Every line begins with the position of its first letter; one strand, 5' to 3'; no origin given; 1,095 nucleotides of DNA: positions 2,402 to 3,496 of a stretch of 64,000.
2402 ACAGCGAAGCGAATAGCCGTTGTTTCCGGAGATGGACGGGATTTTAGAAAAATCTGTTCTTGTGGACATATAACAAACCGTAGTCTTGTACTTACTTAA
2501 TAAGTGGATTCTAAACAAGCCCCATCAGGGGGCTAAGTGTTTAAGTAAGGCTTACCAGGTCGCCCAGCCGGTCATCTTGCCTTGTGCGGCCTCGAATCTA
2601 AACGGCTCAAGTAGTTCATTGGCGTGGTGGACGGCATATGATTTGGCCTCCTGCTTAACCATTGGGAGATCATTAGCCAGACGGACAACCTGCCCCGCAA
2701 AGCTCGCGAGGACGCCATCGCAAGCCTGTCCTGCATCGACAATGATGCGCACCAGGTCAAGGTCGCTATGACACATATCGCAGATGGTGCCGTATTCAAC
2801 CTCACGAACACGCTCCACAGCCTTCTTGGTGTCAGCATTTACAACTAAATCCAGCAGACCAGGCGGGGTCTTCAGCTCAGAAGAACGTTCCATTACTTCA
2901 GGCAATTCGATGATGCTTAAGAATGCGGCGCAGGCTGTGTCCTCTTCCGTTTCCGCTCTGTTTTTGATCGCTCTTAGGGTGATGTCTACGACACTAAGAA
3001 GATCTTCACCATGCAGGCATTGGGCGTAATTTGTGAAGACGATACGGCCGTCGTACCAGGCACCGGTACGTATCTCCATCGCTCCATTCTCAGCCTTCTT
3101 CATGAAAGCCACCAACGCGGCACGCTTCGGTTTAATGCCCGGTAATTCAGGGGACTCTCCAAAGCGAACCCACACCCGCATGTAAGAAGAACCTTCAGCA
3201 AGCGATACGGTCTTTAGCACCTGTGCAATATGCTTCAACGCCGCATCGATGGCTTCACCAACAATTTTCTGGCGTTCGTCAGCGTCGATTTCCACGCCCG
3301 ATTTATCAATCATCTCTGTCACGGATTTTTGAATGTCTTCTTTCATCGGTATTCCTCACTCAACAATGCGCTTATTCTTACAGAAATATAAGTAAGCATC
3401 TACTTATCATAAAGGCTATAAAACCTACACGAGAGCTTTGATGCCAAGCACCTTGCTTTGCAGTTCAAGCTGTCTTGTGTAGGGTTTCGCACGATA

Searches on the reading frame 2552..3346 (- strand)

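Call 50: search_protein_families(library=phrogs, max_evalue=0.001, proteins=[window:2552-3346:-])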
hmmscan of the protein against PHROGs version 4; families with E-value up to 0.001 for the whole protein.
window:2552-3346:- (264 aa): 2 families
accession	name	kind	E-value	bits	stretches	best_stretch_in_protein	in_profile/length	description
phrog_4248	-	unknown function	2.8e-125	418.3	1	1-264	1-266/266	-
phrog_31044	-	unknown function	9.6e-39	132.8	1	201-264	17-80/80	-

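Call 82: search_protein_families(library=pfam, max_evalue=0.01, proteins=[window:2552-3346:-])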
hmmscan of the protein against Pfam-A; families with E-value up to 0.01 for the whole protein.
window:2552-3346:- (264 aa): 1 family
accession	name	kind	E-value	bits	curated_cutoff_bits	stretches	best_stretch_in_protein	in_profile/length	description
PF09099.16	Qn_am_d_aIII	-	0.0063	17.3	22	0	119-186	4-70/82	Quinohemoprotein amine dehydrogenase, alpha subunit domain III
